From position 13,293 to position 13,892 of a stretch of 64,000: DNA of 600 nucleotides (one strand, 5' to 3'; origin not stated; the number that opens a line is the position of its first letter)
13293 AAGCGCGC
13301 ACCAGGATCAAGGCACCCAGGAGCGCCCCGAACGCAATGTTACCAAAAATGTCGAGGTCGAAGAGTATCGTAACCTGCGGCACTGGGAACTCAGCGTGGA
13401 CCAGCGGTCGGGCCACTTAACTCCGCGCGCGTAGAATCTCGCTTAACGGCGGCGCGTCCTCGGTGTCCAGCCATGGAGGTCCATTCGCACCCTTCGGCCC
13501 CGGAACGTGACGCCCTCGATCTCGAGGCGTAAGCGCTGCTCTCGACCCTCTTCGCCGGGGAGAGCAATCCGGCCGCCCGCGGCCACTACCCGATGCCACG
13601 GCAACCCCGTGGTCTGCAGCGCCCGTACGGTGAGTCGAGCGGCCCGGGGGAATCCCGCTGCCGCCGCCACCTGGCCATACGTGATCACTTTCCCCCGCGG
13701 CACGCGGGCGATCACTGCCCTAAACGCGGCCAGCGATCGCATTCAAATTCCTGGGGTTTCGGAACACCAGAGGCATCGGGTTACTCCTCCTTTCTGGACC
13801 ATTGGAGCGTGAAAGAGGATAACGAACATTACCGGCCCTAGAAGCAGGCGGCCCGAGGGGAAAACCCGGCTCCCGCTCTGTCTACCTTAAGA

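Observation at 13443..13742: Alkyltransferase-like (ATL) DNA-damage sensor: MGMT fold with the active-site Cys replaced by Trp (PWHRV)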

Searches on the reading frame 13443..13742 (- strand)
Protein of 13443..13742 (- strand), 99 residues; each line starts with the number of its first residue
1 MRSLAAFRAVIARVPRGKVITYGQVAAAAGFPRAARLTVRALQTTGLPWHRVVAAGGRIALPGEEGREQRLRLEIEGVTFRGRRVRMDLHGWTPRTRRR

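Call 3: search_protein_families(library=pfam, proteins=[window:13443-13742:-], max_evalue=1)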
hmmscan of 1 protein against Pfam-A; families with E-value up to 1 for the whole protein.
window:13443-13742:- (99 aa): 1 family
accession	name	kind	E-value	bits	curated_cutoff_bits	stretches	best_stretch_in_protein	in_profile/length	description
PF01035.26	DNA_binding_1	-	5.7e-16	58.6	27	1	9-78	8-81/81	6-O-methylguanine DNA methyltransferase, DNA binding domain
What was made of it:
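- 13443..13742 (-): ATL coding sequence: 99 codons plus TAA stop at 13443-13445, ATG start at 13740-13742. PF01035 E = 5.7e-16 (call 3).
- On Alkyltransferase-like (ATL) proteins: PF01035 E = 5.7e-16, 58.6 bits against a cutoff of 27 (call 3).
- Domain: PF01035, E = 5.7e-16 (call 3).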

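Call 4: search_protein_families(library=ncbifam, proteins=[window:13443-13742:-], max_evalue=1)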
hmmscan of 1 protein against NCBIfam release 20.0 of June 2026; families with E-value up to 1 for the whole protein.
window:13443-13742:- (99 aa): 5 families
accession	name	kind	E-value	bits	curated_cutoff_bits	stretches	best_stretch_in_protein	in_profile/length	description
TIGR00589.1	ogt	superfamily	2.8e-07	30.5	46.4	1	10-60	10-64/80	methylated-DNA--[protein]-cysteine S-methyltransferase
NF003022.0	PRK03887.1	equivalog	7.4e-05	22.6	164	1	8-78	99-170/175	methylated-DNA--protein-cysteine methyltransferase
NF041132.1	DNA_protcyst_Mta_Thcoc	equivalog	0.00036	20.4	250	1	8-77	99-169/169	methylated-DNA--protein-cysteine methyltransferase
NF011964.0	PRK15435.1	equivalog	0.0032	16.5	345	1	11-59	279-331/354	bifunctional DNA-binding transcriptional regulator/O6-methylguanine-DNA methyltransferase Ada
NF007626.0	PRK10286.1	equivalog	0.0039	17.3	192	1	11-59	97-149/171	methylated-DNA--[protein]-cysteine S-methyltransferase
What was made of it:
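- On O6-alkylguanine-DNA alkyltransferase (Ogt/MGMT): The Ogt equivalog models score 16-23 bits against cutoffs of 164-345 (call 4).
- Closest known: O6-alkylguanine-DNA alkyltransferases. Different: It scores below the NCBIfam cutoffs (call 4).
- Not an Ogt by NCBI's criteria: it falls below the curated cutoffs of all Ogt/Ada NCBIfam models (call 4). It scores below all NCBIfam Ogt cutoffs (call 4).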

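Call 5: search_solved_structures(query=window:13446-13742:-, max_evalue=1, show_alignments=5)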
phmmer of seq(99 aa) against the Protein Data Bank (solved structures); distinct sequences matched with E-value up to 1: 33.
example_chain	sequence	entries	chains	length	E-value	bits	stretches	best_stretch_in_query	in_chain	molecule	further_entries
2kif_A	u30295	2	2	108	9.5e-14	54.6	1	6-94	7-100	O6-methylguanine-DNA methyltransferase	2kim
3gva_A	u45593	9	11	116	6.6e-09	39.1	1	10-80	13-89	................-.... protein 1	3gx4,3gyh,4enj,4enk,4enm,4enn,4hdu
5llq_A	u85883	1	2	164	0.00014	25.2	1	4-79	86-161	Methylated-DNA--protein-cysteine methyltransferase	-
6ga0_A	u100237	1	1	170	0.00028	24.3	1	4-80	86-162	Methylated-DNA--protein-cysteine methyltransferase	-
4zyg_A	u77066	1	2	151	0.00032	24.1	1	4-79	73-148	Methylated-DNA--protein-cysteine methyltransferase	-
4zyh_A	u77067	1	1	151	0.00032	24.1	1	4-79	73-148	Methylated-DNA--protein-cysteine methyltransferase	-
4zye_A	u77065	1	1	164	0.00038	23.9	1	4-79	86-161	Methylated-DNA--protein-cysteine methyltransferase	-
4zyd_A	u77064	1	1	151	0.00045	23.7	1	4-79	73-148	Methylated-DNA--protein-cysteine methyltransferase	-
8aes_A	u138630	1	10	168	0.001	22.5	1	4-80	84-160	Methylated-DNA--protein-cysteine methyltransferase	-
1mgt_A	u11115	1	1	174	0.0012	22.2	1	11-78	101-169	PROTEIN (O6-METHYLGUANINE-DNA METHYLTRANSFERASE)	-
1qnt_A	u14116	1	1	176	0.0016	21.9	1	13-59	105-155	METHYLATED-DNA--PROTEIN-CYSTEINE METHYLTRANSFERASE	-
1yfh_A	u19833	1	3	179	0.0017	21.8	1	13-59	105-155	Methylated-DNA--protein-cysteine methyltransferase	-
1t39_A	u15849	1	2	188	0.0019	21.7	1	13-59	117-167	Methylated-DNA--protein-cysteine methyltransferase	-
1eh6_A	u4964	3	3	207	0.0019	21.6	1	13-60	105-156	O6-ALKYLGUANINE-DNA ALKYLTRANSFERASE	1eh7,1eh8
1t38_A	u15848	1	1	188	0.0025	21.2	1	13-59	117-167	Methylated-DNA--protein-cysteine methyltransferase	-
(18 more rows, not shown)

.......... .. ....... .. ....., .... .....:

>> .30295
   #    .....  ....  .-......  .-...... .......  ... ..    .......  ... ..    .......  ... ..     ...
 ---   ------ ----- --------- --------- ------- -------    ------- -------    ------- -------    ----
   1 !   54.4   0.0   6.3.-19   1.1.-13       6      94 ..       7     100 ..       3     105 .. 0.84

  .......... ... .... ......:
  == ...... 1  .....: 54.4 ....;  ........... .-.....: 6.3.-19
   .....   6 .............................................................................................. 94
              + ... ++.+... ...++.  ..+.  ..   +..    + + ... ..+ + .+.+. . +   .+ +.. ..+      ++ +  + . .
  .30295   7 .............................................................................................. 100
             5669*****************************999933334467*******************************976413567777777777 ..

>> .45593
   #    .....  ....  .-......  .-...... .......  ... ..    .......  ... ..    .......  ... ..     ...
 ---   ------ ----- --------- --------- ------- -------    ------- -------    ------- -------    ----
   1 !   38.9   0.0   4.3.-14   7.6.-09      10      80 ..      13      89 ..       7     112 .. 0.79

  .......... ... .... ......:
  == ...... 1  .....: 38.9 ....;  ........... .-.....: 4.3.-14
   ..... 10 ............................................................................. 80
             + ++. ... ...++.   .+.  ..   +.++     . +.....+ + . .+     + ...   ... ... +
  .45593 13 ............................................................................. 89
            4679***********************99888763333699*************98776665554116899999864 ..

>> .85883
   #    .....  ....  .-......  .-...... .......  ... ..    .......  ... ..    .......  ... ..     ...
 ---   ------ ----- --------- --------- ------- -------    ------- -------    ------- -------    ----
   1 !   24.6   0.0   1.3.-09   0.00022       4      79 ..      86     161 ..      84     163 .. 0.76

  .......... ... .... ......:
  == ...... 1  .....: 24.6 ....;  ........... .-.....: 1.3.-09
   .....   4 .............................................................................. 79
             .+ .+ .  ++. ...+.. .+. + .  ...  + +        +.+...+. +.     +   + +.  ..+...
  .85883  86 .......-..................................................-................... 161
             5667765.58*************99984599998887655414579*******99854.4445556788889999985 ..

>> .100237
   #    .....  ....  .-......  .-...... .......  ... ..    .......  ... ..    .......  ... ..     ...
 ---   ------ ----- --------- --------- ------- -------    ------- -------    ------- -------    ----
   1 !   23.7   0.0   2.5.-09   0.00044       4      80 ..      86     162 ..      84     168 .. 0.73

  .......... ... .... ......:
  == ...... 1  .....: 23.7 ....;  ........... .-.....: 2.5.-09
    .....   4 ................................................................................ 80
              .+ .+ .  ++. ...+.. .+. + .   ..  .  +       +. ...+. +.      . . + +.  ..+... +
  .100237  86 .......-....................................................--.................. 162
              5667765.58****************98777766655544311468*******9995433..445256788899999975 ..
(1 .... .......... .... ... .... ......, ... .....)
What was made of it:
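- On Alkyltransferase-like (ATL) proteins: W49 aligns with C of SsOGT PCHRV and with W56 of Atl1 (call 5). Sequence E-values are 9.5e-14 and 6.6e-9 for ATLs against 1e-4 or weaker for AGTs (call 5).
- Checked: HMMER alignments place this PWHRV over PWHRV of S. pombe Atl1, PWFRV of Vibrio vpAtl and PCHRV of Sulfolobus OGT, so the Trp is at the Cys-equivalent position (call 5). The match is far beyond chance: PF01035 E = 5.7e-16 at 58.6 bits against a cutoff of 27 (call 3), and 2kif E = 9.5e-14 (call 5).
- Sequence relatives: the best PDB matches are the ATLs 2kif (9.5e-14) and 3gva (6.6e-9), while all AGTs score 1e-4 or weaker, and the W aligns to the C (call 5).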

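Call 9: find_homologous_proteins(query=window:13446-13742:-)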
Query seq(99 aa) (99 aa): 2053 proteins with E <= 0.001 among 2187 candidates; the best 120 are listed.
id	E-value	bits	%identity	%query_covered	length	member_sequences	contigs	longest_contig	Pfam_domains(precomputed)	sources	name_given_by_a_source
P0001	1.8e-55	203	100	100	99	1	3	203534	PF01035.27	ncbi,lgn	ncbi:MAG: MGMT family protein [Thermoplasmata archaeon]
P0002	4.0e-47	176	88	99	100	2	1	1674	PF01035.27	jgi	jgi:methylated-DNA-protein-cysteine methyltransferase related protein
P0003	4.0e-46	173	87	100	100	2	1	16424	PF01035.27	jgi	jgi:methylated-DNA-protein-cysteine methyltransferase related protein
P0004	4.4e-46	173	87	100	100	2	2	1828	PF01035.27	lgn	-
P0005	5.6e-46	172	87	99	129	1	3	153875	PF01035.27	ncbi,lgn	ncbi:MAG: MGMT family protein [Thermoplasmata archaeon]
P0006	6.7e-46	172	83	100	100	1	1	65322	PF01035.27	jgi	jgi:methylated-DNA-protein-cysteine methyltransferase related protein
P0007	1.2e-45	171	85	100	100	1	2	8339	PF01035.27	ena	-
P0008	1.6e-45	171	87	100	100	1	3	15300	PF01035.27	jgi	jgi:methylated-DNA-protein-cysteine methyltransferase related protein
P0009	2.9e-45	170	86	100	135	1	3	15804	PF01035.27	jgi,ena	jgi:methylated-DNA-protein-cysteine methyltransferase-like protein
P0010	4.2e-45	170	86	100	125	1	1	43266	PF01035.27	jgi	jgi:methylated-DNA-protein-cysteine methyltransferase related protein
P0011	3.8e-44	167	85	100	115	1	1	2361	PF01035.27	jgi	jgi:methylated-DNA-protein-cysteine methyltransferase related protein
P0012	5.2e-44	166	82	95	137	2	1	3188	PF01035.27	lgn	-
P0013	7.5e-44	166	82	100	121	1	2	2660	PF01035.27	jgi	jgi:methylated-DNA-protein-cysteine methyltransferase related protein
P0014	9.2e-44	165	82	100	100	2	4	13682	PF01035.27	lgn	-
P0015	2.1e-43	164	85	94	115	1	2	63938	PF01035.27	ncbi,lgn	ncbi:MAG: MGMT family protein [Thermoplasmata archaeon]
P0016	2.2e-43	164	83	100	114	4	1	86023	PF01035.27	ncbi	ncbi:MAG: MGMT family protein [Thermoplasmata archaeon]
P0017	3.8e-43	163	81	100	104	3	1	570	PF01035.27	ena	-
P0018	6.0e-43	163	82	95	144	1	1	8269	PF01035.27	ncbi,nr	ncbi:MAG TPA: MGMT family protein [Thermoplasmata archaeon]|nr:MGMT family protein [Thermoplasmata a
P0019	8.0e-43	162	85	96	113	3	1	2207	PF01035.27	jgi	jgi:methylated-DNA-protein-cysteine methyltransferase-like protein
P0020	9.5e-43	162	81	100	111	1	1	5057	PF01035.27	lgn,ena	-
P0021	1.6e-42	161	81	100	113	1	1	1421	PF01035.27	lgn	-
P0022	2.0e-42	161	84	99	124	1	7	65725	PF01035.27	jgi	jgi:methylated-DNA-protein-cysteine methyltransferase related protein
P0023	2.3e-42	161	81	94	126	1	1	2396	PF01035.27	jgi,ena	-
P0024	2.6e-42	161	84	96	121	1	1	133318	PF01035.27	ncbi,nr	ncbi:MAG TPA: MGMT family protein [Thermoplasmata archaeon]|nr:MGMT family protein [Thermoplasmata a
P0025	2.7e-42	161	84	96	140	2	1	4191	PF01035.27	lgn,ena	-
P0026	3.3e-42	160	81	94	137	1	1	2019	PF01035.27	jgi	jgi:methylated-DNA-protein-cysteine methyltransferase related protein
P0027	3.6e-42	160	82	95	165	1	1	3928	PF01035.27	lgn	-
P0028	4.0e-42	160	80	99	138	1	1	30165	PF01035.27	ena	-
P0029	5.4e-42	160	82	99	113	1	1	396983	PF01035.27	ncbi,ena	-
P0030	6.8e-42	159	81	100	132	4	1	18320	PF01035.27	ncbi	ncbi:MAG: MGMT family protein [Thermoplasmata archaeon]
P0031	6.9e-42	159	81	100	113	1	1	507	PF01035.27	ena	-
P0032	8.9e-42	159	84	95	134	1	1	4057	PF01035.27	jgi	jgi:methylated-DNA-protein-cysteine methyltransferase related protein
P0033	9.0e-42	159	81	100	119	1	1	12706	PF01035.27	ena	-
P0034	9.4e-42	159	81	98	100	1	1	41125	PF01035.27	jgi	jgi:methylated-DNA-protein-cysteine methyltransferase related protein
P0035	1.6e-41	158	80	100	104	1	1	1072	PF01035.27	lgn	-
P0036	1.8e-41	158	83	94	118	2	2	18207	PF01035.27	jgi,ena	jgi:methylated-DNA-protein-cysteine methyltransferase-like protein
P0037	2.0e-41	158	81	99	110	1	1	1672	PF01035.27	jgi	jgi:methylated-DNA-protein-cysteine methyltransferase-like protein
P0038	2.1e-41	158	85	93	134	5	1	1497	PF01035.27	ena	-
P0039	2.7e-41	157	81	100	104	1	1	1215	PF01035.27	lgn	-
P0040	3.3e-41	157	80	100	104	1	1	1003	PF01035.27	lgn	-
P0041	3.4e-41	157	84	92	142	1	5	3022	PF01035.27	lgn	-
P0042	3.8e-41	157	78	100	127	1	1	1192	PF01035.27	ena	-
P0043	3.9e-41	157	81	98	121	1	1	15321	PF01035.27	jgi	jgi:methylated-DNA-protein-cysteine methyltransferase related protein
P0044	4.7e-41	157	85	93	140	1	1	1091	PF01035.27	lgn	-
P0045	5.7e-41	156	83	93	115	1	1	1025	PF01035.27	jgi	jgi:methylated-DNA-protein-cysteine methyltransferase related protein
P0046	6.4e-41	156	80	100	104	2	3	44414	PF01035.27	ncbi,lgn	-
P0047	7.1e-41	156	82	98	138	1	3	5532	PF01035.27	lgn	-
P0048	7.4e-41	156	85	93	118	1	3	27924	PF01035.27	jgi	jgi:methylated-DNA-protein-cysteine methyltransferase related protein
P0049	1.0e-40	156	80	98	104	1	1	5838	PF01035.27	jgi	jgi:methylated-DNA-protein-cysteine methyltransferase related protein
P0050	1.3e-40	155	80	97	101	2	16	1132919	PF01035.27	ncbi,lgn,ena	ncbi:MAG: MGMT family protein [Thermoplasmata archaeon]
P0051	1.9e-40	155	80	97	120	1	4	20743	PF01035.27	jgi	jgi:methylated-DNA-protein-cysteine methyltransferase-like protein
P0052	2.0e-40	155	82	94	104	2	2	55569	PF01035.27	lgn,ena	-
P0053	2.1e-40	155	85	91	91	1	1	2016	PF01035.27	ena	-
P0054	2.2e-40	154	82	95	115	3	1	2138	PF01035.27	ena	-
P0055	3.0e-40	154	85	92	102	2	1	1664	PF01035.27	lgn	-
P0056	3.0e-40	154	80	93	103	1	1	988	PF01035.27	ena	-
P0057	3.0e-40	154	80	100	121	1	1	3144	PF01035.27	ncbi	-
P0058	3.1e-40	154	80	94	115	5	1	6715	PF01035.27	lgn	-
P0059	3.5e-40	154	82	92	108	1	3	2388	PF01035.27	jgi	jgi:methylated-DNA-protein-cysteine methyltransferase-like protein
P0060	3.6e-40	154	80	98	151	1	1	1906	PF01035.27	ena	-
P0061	3.6e-40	154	81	98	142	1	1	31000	PF01035.27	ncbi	ncbi:MAG: MGMT family protein [Thermoplasmata archaeon]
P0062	3.6e-40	154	81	94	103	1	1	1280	PF01035.27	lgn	-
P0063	3.7e-40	154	79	95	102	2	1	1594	PF01035.27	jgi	jgi:methylated-DNA-protein-cysteine methyltransferase-like protein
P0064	4.1e-40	154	84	93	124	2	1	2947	PF01035.27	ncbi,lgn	-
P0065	4.2e-40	154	79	99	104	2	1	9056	PF01035.27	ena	-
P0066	4.8e-40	153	81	94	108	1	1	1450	PF01035.27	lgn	-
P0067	4.9e-40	153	79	99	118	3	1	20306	PF01035.27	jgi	jgi:methylated-DNA-protein-cysteine methyltransferase related protein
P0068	5.6e-40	153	78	99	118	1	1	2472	PF01035.27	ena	-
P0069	6.0e-40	153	78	94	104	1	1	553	PF01035.27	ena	-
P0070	6.8e-40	153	81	94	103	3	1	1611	PF01035.27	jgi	jgi:methylated-DNA-protein-cysteine methyltransferase related protein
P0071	6.9e-40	153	78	97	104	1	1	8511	PF01035.27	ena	-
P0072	8.5e-40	153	79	100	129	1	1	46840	PF01035.27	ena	-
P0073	9.1e-40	153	84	91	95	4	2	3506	PF01035.27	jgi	jgi:methylated-DNA-protein-cysteine methyltransferase-like protein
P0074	9.6e-40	152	77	99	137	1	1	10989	PF01035.27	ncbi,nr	ncbi:MAG: MGMT family protein [Thermoplasmata archaeon]|nr:MGMT family protein [Thermoplasmata archa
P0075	1.0e-39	152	83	92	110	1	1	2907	PF01035.27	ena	-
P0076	1.1e-39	152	81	94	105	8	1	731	PF01035.27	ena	-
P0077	1.2e-39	152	80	96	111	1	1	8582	PF01035.27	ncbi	-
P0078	1.5e-39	152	77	97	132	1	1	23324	PF01035.27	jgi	-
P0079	1.5e-39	152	78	99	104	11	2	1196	PF01035.27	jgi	jgi:methylated-DNA-protein-cysteine methyltransferase-like protein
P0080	1.7e-39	152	78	97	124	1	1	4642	PF01035.27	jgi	jgi:methylated-DNA-protein-cysteine methyltransferase related protein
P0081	1.8e-39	152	79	98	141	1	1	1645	PF01035.27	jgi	jgi:methylated-DNA-protein-cysteine methyltransferase related protein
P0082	1.8e-39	152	79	98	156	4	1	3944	PF01035.27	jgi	-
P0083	1.8e-39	152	79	100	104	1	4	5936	PF01035.27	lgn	-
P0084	1.9e-39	152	79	99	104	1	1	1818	PF01035.27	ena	-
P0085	1.9e-39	152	79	94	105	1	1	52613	PF01035.27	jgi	jgi:methylated-DNA-protein-cysteine methyltransferase related protein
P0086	2.2e-39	151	79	95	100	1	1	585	PF01035.27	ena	-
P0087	2.3e-39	151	78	98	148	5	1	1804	PF01035.27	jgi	-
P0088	2.5e-39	151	80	99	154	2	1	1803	PF01035.27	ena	-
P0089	2.8e-39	151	78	98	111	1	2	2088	PF01035.27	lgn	-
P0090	3.0e-39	151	79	98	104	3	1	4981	PF01035.27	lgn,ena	-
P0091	3.0e-39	151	79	95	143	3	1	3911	PF01035.27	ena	-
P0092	3.7e-39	151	78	93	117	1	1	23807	PF01035.27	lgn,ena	-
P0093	3.7e-39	151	79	94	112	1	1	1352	PF01035.27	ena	-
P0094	3.8e-39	151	80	97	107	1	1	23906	PF01035.27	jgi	jgi:methylated-DNA-protein-cysteine methyltransferase related protein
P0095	4.2e-39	150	79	99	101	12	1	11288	PF01035.27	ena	-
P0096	4.6e-39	150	76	100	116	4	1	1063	PF01035.27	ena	-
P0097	4.7e-39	150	77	100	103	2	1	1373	PF01035.27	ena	-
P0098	4.7e-39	150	77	100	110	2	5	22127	PF01035.27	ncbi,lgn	-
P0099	4.7e-39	150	77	99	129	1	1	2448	PF01035.27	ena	-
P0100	4.7e-39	150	76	99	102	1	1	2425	PF01035.27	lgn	-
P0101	5.3e-39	150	78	97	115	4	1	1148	PF01035.27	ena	-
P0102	5.6e-39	150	76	94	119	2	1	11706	PF01035.27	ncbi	ncbi:MAG: MGMT family protein [Thermoplasmata archaeon]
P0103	5.9e-39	150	79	98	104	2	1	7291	PF01035.27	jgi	-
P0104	6.1e-39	150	78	92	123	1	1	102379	PF01035.27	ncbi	-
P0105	7.3e-39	150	77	97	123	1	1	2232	PF01035.27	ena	-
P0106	8.1e-39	149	79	95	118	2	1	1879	PF01035.27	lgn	-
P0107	8.4e-39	149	79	94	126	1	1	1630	PF01035.27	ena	-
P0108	8.5e-39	149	79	100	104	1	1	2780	PF01035.27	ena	-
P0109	8.8e-39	149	77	97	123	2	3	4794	PF01035.27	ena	-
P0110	8.9e-39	149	76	95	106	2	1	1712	PF01035.27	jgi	jgi:methylated-DNA-protein-cysteine methyltransferase related protein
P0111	9.0e-39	149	78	97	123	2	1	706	PF01035.27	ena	-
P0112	9.3e-39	149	78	96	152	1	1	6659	PF01035.27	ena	-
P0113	1.1e-38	149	79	92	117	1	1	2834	PF01035.27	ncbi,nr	ncbi:MAG: MGMT family protein [Thermoplasmata archaeon]|nr:MGMT family protein [Thermoplasmata archa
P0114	1.2e-38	149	80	93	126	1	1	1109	PF01035.27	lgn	-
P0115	1.2e-38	149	77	97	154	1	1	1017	PF01035.27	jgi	jgi:methylated-DNA-protein-cysteine methyltransferase-like protein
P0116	1.2e-38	149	77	99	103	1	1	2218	PF01035.27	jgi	jgi:methylated-DNA-protein-cysteine methyltransferase related protein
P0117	1.2e-38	149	76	97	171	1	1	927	PF01035.27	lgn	-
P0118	1.3e-38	149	79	97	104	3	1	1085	PF01035.27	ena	-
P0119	1.3e-38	149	77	97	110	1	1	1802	PF01035.27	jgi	jgi:methylated-DNA-protein-cysteine methyltransferase related protein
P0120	1.4e-38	149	78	96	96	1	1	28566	PF01035.27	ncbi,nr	ncbi:MAG TPA: MGMT family protein, partial [Thermoplasmata archaeon]|nr:MGMT family protein [Thermop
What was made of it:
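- Checked: The protein is 100% identical to an NCBI 'MAG: MGMT family protein [Thermoplasmata archaeon]' (call 9).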

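Call 11: find_encoding_contigs(protein=P0001, flank=10000, max_places=3)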
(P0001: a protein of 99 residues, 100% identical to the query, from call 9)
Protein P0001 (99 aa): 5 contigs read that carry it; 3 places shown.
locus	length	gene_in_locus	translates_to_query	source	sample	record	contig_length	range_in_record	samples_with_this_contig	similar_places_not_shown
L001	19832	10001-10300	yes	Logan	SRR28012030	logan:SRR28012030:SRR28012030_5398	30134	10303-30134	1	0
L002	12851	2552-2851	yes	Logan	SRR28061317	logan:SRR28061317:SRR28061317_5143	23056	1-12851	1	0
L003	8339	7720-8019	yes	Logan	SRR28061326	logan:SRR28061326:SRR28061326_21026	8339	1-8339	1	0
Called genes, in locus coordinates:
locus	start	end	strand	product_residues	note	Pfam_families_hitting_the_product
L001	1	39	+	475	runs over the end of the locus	PF00282:Pyridoxal_deC, PF00266:Aminotran_5 (weak)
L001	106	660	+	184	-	PF13302:Acetyltransf_3, PF13420:Acetyltransf_4, PF00583:Acetyltransf_1, PF13673:Acetyltransf_10 (weak), PF13508:Acetyltransf_7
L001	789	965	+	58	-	-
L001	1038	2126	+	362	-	PF00211:Guanylate_cyc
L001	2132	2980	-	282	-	PF02558:ApbA, PF08546:ApbA_C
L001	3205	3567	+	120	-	PF07653:SH3_2 (faint), PF06347:SH3_4 (faint), PF00018:SH3_1 (faint), PF14604:SH3_9 (faint), PF18348:SH3_16 (faint)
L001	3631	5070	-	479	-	PF00149:Metallophos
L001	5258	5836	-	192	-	PF00440:TetR_N, PF13977:TetR_C_6 (weak)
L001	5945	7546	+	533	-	PF00083:Sugar_tr, PF07690:MFS_1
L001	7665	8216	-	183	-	-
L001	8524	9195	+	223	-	PF06168:DUF981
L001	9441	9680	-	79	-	-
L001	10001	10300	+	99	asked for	PF01035:DNA_binding_1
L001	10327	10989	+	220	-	-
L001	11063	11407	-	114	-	-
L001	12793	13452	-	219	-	PF00352:TBP, PF11858:DUF3378 (faint), PF00352:TBP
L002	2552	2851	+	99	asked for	PF01035:DNA_binding_1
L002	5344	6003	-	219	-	PF00352:TBP, PF11858:DUF3378 (faint), PF00352:TBP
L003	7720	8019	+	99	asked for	PF01035:DNA_binding_1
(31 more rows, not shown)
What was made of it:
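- Checked: A TBP gene (PF00352) lies at 10276-10950 (call 11).
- Archaeal host: TBP lies 2.5 kb away (call 11).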

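Call 24: search_protein_representatives(protein=P0001)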
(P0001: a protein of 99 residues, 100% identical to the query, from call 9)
Query: 99 residues. Proteins with E-value up to 0.001 (for the whole library): 3785; up to 1e-10: 571; up to 1e-30: 20. The best 150 are listed.
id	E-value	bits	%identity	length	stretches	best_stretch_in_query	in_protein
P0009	9.3e-46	170.0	87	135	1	1-99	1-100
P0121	5.6e-39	148.3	81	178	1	4-97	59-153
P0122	3.0e-38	146.0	80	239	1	4-97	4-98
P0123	1.8e-37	143.5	78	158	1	3-98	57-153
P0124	4.6e-37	142.2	75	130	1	1-97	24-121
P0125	8.8e-37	141.3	76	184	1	3-98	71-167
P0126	1.3e-36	140.8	78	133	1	3-98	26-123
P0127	2.5e-36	139.9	76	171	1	4-98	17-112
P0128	9.0e-36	138.1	78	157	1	3-95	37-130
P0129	2.2e-35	136.8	74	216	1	2-96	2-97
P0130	9.0e-35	134.9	72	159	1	2-98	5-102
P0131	1.9e-34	133.8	80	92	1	11-95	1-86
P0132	4.9e-34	132.5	81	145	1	14-99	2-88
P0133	4.6e-33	129.4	72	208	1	3-98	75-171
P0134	6.2e-33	129.0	71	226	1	5-96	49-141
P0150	1.3e-25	105.5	59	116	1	6-97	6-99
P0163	1.4e-22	95.8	55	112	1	6-98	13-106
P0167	3.3e-22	94.6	60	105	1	7-92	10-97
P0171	1.0e-21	93.1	60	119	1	5-94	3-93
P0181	8.5e-21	90.1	59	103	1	10-95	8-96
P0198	2.2e-19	85.5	24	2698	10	10-86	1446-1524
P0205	6.4e-19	84.1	55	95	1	12-97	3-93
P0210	1.7e-18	82.7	54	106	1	10-94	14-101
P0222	6.2e-18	80.9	33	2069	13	5-47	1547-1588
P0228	1.8e-17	79.4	47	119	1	7-97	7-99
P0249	2.1e-16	76.0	51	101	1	2-90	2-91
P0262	8.7e-16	74.0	47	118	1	6-96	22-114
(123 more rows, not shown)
